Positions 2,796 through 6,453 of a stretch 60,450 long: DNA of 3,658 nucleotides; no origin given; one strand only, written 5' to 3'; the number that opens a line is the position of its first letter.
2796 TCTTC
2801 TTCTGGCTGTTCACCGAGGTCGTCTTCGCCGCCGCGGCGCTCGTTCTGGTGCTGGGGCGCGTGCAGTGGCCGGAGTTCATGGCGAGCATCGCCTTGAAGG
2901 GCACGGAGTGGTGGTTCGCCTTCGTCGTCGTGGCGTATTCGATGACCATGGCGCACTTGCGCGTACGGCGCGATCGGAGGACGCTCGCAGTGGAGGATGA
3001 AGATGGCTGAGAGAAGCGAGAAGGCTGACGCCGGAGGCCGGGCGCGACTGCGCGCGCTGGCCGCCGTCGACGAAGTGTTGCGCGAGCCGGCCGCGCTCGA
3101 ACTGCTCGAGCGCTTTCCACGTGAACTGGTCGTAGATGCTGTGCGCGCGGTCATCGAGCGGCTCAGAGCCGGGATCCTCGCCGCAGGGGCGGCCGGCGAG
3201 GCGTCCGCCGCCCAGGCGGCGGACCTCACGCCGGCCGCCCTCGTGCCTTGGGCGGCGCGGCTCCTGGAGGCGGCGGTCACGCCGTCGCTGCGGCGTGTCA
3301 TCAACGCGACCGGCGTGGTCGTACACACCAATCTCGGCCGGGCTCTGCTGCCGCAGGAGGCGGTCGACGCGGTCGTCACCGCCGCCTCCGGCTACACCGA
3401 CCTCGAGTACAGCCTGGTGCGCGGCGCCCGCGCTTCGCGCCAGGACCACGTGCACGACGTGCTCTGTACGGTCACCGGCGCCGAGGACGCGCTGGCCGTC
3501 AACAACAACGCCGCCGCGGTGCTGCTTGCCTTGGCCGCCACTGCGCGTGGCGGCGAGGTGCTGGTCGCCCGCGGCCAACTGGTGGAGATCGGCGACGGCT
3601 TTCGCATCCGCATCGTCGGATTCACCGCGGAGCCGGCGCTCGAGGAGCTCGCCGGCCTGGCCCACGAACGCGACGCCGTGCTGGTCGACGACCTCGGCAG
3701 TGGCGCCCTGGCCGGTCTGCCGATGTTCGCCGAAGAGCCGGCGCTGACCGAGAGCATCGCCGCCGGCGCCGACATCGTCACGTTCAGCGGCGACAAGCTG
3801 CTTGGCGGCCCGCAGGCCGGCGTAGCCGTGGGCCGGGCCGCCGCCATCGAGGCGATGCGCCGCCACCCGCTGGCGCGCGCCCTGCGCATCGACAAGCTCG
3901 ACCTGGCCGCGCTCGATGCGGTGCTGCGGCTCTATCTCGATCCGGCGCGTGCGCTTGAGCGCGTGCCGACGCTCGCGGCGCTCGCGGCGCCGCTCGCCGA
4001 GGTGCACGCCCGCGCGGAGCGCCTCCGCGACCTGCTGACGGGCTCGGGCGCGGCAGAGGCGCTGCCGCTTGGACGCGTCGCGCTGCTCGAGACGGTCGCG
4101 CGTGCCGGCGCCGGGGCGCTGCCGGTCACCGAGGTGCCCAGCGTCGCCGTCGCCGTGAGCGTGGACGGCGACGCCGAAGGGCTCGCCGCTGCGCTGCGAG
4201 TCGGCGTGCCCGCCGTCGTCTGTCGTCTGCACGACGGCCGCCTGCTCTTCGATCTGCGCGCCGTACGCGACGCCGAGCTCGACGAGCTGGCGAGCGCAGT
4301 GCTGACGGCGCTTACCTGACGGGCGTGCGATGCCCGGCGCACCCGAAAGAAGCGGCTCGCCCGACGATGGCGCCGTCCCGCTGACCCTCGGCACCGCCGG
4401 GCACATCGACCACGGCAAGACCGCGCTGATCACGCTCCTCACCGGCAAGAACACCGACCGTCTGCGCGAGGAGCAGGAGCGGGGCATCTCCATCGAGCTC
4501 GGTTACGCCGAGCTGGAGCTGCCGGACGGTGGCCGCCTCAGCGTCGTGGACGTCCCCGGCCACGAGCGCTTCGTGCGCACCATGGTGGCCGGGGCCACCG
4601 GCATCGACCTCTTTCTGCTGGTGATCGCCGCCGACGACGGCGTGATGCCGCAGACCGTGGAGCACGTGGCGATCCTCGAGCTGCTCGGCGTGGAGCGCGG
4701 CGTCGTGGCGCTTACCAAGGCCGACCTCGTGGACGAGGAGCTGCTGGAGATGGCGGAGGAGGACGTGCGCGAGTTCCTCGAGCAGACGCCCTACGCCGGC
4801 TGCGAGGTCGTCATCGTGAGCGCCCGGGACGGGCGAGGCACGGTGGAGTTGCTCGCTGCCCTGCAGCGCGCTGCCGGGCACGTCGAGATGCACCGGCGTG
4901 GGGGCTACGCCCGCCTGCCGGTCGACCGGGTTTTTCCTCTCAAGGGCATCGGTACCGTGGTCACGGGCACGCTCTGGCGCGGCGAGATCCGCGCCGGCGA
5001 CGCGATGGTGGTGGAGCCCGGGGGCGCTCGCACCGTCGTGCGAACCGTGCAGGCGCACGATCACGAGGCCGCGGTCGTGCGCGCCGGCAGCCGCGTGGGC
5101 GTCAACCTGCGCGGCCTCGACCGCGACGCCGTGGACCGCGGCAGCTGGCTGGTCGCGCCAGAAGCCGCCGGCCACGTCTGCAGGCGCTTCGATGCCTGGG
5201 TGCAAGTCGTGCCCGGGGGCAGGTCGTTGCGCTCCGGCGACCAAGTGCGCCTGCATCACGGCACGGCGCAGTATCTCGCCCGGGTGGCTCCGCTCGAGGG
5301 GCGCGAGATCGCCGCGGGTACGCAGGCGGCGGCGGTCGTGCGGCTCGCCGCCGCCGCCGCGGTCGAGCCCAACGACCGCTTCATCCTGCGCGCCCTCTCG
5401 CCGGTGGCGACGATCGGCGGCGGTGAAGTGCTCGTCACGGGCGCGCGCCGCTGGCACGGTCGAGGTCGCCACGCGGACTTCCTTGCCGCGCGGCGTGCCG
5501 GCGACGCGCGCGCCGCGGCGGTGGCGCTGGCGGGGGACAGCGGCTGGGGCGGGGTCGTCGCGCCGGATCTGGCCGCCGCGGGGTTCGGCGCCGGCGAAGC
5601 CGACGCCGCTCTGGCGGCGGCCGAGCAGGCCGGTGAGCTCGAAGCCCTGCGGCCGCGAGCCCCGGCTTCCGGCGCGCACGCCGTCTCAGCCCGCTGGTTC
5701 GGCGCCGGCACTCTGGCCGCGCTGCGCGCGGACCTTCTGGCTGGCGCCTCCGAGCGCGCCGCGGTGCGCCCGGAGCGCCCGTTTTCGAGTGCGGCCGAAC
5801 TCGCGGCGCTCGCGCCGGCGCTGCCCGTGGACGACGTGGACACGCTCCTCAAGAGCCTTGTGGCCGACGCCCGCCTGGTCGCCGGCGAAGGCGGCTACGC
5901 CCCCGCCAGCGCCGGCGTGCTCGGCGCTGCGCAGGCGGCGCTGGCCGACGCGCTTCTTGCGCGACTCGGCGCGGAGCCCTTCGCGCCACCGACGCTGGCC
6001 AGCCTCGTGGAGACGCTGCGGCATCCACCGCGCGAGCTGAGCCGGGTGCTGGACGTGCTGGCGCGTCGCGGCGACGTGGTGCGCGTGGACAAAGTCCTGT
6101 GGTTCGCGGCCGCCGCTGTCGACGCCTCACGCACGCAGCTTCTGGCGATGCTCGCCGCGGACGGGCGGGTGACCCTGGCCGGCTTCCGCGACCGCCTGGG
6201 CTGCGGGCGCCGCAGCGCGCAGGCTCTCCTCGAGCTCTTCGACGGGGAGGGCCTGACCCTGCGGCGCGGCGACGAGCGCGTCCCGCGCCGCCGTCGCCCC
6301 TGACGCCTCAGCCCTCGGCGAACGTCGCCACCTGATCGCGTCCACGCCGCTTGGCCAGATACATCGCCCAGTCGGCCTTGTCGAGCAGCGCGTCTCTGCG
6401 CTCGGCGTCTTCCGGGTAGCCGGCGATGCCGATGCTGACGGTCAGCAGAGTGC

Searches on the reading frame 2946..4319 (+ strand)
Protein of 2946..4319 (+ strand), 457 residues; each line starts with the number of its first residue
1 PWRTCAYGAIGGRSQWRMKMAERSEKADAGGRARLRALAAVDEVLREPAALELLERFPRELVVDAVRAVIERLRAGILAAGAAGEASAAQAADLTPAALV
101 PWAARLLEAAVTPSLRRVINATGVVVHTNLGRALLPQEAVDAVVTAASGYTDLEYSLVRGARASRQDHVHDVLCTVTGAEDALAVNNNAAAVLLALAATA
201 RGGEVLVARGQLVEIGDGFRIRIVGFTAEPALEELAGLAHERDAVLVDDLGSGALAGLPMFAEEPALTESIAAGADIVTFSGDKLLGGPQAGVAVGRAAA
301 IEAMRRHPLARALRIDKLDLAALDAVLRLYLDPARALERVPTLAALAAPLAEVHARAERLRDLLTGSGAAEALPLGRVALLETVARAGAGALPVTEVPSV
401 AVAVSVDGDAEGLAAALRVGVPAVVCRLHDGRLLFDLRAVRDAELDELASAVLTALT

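Call 21: search_protein_families(library=pfam, proteins=[window:2946-4319:+], max_evalue=0.0001)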
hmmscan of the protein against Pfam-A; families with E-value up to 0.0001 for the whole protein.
window:2946-4319:+ (457 aa): 2 families
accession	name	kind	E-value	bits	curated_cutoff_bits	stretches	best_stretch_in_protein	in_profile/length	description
PF03841.19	SelA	-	1.7e-101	340.3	22.8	2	222-440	149-366/367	L-seryl-tRNA selenium transferase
PF12390.13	Se-cys_synth_N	-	4.4e-11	43.1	22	1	40-74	6-40/40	Selenocysteine synthase N terminal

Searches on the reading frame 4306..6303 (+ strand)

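Call 21: search_protein_families(library=pfam, proteins=[window:4306-6303:+], max_evalue=0.0001)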
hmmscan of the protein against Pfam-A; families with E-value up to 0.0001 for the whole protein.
window:4306-6303:+ (665 aa): 4 families
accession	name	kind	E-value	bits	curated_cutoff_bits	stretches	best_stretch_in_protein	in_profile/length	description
PF00009.33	GTP_EFTU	-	4.8e-34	118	26.5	1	27-188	5-184/188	Elongation factor Tu GTP binding domain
PF09107.17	SelB-wing_3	-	2.8e-13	49.6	23.2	1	616-659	3-46/47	Elongation factor SelB, winged helix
PF25461.1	Beta-barrel_SelB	-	1.5e-09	38.5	27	1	307-378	13-76/80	Selenocysteine-specific elongation factor, beta-barrel domain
PF03144.31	GTP_EFTU_D2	-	4.5e-09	37.1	30.3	1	216-282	1-72/73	Elongation factor Tu domain 2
